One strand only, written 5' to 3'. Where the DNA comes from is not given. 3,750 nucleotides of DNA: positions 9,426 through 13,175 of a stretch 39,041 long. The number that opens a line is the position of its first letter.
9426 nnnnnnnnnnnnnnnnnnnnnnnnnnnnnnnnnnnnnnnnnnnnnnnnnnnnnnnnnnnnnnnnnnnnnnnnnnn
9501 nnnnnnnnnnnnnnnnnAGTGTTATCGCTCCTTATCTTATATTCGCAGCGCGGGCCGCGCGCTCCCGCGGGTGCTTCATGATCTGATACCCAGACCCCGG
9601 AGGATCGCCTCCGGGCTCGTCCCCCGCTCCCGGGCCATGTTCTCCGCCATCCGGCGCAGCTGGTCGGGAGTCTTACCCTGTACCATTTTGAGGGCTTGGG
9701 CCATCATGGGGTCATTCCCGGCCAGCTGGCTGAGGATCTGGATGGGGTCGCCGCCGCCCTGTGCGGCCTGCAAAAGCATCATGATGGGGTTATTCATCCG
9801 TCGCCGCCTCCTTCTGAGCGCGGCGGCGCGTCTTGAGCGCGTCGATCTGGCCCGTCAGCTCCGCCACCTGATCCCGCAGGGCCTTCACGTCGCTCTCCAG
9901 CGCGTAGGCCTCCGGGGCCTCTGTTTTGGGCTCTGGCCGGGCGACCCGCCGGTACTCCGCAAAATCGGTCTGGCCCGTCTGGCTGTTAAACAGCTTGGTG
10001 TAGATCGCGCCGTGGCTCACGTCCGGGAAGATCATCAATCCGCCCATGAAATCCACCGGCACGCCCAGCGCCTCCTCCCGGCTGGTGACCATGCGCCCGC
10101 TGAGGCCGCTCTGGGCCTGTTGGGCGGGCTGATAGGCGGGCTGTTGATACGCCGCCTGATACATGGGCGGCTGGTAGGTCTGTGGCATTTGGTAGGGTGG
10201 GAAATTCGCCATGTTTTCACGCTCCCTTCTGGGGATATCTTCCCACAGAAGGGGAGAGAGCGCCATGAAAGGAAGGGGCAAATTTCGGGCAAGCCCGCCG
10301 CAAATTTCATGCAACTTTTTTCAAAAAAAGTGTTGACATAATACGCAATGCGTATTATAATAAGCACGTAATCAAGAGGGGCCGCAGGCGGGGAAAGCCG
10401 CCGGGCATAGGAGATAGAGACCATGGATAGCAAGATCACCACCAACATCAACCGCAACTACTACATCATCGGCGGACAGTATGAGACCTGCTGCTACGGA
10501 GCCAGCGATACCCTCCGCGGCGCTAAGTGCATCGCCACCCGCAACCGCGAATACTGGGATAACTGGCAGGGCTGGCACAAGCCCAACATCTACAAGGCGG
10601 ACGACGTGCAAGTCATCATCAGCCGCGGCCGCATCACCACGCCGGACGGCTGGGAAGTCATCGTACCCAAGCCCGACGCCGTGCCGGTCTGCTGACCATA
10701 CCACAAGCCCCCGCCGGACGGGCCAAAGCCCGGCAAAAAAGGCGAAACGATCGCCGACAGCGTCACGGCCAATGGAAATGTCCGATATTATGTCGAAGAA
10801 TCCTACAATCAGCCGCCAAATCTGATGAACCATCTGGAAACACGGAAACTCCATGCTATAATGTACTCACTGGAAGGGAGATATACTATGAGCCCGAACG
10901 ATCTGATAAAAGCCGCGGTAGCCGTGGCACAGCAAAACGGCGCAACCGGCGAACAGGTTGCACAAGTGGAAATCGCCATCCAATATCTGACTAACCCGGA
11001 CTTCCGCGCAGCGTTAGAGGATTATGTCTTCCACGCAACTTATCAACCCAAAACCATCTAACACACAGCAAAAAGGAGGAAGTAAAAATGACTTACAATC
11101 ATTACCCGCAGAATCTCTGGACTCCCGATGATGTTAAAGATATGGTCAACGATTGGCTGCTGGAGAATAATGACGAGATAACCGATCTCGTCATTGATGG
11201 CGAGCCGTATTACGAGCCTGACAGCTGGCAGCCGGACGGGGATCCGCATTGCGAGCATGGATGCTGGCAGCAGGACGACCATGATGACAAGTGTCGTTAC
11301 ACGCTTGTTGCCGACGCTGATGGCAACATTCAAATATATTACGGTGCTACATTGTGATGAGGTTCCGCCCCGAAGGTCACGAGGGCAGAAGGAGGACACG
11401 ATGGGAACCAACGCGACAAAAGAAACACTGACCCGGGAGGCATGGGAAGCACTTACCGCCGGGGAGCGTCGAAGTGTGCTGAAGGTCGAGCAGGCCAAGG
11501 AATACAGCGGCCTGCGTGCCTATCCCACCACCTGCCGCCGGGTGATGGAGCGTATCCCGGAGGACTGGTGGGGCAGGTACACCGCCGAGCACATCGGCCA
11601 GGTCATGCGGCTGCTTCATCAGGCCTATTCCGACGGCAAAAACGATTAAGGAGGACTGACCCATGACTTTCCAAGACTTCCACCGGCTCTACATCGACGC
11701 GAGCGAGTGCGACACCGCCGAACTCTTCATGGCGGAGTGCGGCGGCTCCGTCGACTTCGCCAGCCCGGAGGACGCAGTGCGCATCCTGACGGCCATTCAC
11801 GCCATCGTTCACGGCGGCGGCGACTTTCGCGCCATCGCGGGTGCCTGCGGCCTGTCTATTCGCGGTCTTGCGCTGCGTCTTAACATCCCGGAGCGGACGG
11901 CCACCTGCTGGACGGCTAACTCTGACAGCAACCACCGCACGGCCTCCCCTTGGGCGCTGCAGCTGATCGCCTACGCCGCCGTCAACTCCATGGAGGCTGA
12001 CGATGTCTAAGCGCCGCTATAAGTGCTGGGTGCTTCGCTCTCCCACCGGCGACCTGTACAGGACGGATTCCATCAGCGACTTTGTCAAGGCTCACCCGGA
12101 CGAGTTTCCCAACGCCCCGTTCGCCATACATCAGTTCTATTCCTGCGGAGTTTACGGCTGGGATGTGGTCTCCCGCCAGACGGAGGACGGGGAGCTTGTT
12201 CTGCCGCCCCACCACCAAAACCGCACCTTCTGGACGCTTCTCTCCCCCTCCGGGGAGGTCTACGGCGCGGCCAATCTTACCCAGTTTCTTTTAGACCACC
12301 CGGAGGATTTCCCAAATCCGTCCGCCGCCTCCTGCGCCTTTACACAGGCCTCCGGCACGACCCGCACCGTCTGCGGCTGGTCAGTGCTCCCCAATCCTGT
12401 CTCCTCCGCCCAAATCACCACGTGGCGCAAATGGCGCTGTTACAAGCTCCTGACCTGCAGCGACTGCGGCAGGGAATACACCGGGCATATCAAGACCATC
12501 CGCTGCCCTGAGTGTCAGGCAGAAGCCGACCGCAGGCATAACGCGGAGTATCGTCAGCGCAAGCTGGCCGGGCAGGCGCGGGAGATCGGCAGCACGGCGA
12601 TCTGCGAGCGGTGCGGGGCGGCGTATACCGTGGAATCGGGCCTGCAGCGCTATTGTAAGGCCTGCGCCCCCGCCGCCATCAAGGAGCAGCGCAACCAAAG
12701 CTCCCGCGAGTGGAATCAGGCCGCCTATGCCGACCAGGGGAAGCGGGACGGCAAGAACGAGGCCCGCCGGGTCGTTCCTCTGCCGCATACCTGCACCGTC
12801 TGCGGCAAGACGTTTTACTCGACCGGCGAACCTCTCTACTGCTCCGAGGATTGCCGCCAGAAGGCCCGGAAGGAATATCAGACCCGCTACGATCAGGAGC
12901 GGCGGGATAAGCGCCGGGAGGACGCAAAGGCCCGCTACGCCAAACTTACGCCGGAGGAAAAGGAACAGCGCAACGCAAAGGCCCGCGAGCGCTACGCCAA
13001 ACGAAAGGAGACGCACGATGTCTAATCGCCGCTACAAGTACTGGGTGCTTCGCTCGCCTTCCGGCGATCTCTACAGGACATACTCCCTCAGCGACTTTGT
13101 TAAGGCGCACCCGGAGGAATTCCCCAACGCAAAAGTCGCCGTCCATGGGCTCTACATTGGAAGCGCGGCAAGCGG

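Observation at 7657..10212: Five-gene minus-strand cassette of low-complexity, membrane and Cys-rich proteins with no recognisable function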

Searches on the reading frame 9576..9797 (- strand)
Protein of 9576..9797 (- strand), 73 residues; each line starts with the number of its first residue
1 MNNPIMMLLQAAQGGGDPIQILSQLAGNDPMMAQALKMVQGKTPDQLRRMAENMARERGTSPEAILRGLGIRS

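Call 4: search_protein_families(library=pfam, proteins=[window:9576-9797:-], max_evalue=1)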
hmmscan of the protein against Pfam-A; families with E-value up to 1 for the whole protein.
window:9576-9797:- (73 aa): 3 families
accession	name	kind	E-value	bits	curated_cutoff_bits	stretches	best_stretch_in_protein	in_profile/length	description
PF08369.16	PCP_red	-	0.075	13.5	32.5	1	46-60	19-33/45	Proto-chlorophyllide reductase 57 kD subunit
PF00570.28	HRDC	-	0.13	12.7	23.8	0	46-67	7-28/68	HRDC domain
PF01466.24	Skp1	-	0.22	11.9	22.3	1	37-50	13-26/48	Skp1 family, dimerisation domain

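Call 5: search_protein_families(library=phrogs, proteins=[window:9576-9797:-], max_evalue=1)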
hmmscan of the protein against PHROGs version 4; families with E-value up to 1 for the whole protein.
window:9576-9797:- (73 aa): 1 family
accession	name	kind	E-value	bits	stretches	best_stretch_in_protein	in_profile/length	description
phrog_23094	-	unknown function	0.2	13.1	1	32-57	9-34/64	-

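Call 14: search_protein_families(library=ncbifam, proteins=[window:9576-9797:-], max_evalue=1)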
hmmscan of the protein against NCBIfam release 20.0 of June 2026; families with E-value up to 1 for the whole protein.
window:9576-9797:- (73 aa): 1 family
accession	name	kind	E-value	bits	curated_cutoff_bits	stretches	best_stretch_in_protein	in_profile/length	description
NF002571.1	PRK02220.1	equivalog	0.12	12.4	55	1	36-54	6-24/61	2-hydroxymuconate tautomerase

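Call 60: search_protein_families(library=padloc, proteins=[window:9576-9797:-], max_evalue=0.01)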
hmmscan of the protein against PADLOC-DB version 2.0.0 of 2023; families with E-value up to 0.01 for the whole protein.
window:9576-9797:- (73 aa): 0 families

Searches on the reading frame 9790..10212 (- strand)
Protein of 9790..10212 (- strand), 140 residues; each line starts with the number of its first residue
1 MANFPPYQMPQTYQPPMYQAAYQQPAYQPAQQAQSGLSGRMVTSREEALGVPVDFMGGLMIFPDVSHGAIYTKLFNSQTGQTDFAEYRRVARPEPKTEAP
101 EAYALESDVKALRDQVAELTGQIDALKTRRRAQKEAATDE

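Call 4: search_protein_families(library=pfam, proteins=[window:9790-10212:-], max_evalue=1)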
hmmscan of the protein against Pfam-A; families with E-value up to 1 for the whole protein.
window:9790-10212:- (140 aa): 6 families
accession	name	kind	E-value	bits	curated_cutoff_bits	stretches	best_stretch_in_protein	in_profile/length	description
PF13600.11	DUF4140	-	0.026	15.4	27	1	87-130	54-95/98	N-terminal domain of unknown function (DUF4140)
PF18504.6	Csm1_N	-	0.056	14.2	26.3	1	107-135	41-69/70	Csm1 N-terminal domain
PF04899.17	MbeD_MobD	-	0.075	13.6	21.6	1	81-126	27-68/70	MbeD/MobD like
PF06005.17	ZapB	-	0.1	13.5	31.5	1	104-137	8-41/71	Cell division protein ZapB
PF04977.20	DivIC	-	0.26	11.6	28.9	1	108-135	18-45/80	Septum formation initiator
PF01166.23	TSC22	-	0.28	11.8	30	1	103-137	10-44/57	TSC-22/dip/bun family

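Call 5: search_protein_families(library=phrogs, proteins=[window:9790-10212:-], max_evalue=1)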
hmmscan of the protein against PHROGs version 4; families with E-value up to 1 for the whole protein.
window:9790-10212:- (140 aa): 4 families
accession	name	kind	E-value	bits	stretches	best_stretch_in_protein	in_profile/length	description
phrog_21718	-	unknown function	2.2e-05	25.5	1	7-132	16-146/159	-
phrog_10610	-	unknown function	0.016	16.4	1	105-137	36-66/68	-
phrog_1867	-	DNA, RNA and nucleotide metabolism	0.14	12.6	1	6-56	318-366/420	single strand DNA binding protein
phrog_1397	-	unknown function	0.2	13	1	102-135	49-82/116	-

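Call 14: search_protein_families(library=ncbifam, proteins=[window:9790-10212:-], max_evalue=1)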
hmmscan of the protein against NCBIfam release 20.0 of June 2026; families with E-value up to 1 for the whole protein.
window:9790-10212:- (140 aa): 1 family
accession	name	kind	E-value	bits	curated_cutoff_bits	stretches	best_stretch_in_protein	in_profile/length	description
NF011925.1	PRK15396.1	subfamily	0.078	13.2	108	1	105-137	30-62/78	major outer membrane lipoprotein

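Call 58: search_solved_structures(query=A5, max_evalue=10, show_alignments=2)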
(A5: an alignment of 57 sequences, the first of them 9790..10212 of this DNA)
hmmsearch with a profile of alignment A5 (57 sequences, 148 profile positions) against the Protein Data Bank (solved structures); distinct sequences matched with E-value up to 10: 4.
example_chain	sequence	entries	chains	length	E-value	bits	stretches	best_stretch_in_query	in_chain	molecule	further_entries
7x0i_A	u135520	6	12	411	0.044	17.1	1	45-133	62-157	CbpB | CpbB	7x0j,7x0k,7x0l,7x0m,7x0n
8hoj_A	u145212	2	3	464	0.86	12.9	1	85-142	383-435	UGT71AP2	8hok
9had_C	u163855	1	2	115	5.2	10.3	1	100-141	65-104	DerF21_binder10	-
3n4x_A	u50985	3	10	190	8.4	9.7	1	91-143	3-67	Monopolin complex subunit CSM1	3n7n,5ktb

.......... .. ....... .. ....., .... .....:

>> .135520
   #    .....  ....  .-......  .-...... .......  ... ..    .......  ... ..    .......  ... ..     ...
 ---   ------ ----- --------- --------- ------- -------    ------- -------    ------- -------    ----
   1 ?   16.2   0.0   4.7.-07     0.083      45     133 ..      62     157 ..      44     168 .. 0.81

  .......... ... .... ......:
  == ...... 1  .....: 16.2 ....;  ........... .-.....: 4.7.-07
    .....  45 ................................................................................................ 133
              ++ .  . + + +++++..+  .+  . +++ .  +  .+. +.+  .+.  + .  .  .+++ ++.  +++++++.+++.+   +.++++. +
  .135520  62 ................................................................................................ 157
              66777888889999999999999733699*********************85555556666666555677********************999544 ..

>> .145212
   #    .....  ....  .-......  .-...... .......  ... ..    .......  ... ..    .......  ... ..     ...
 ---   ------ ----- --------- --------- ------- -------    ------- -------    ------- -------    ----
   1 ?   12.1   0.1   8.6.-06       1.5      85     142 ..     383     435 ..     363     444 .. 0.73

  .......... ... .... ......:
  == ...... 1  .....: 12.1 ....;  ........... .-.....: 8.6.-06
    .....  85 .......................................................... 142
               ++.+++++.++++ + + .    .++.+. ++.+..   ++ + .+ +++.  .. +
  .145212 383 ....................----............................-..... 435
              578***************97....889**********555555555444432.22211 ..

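Call 60: search_protein_families(library=padloc, proteins=[window:9790-10212:-], max_evalue=0.01)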
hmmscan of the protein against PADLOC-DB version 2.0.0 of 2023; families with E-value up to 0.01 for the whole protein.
window:9790-10212:- (140 aa): 0 families

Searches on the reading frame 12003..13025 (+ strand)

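Call 16: search_protein_families(library=phrogs, proteins=[window:12003-13025:+], max_evalue=0.001)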
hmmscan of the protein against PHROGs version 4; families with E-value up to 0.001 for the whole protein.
window:12003-13025:+ (340 aa): 5 families
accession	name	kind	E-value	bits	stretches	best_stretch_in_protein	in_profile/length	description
phrog_1271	-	DNA, RNA and nucleotide metabolism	9.2e-08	32.8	1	261-309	212-262/361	HNH endonuclease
phrog_3794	-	unknown function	1.9e-07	31.6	1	262-294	9-43/50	-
phrog_13750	-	unknown function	1.8e-05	26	1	263-304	18-60/104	-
phrog_2862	-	unknown function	4.7e-05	24.6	1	262-335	3-78/118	-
phrog_32573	-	unknown function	0.00015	23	1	262-302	76-116/118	-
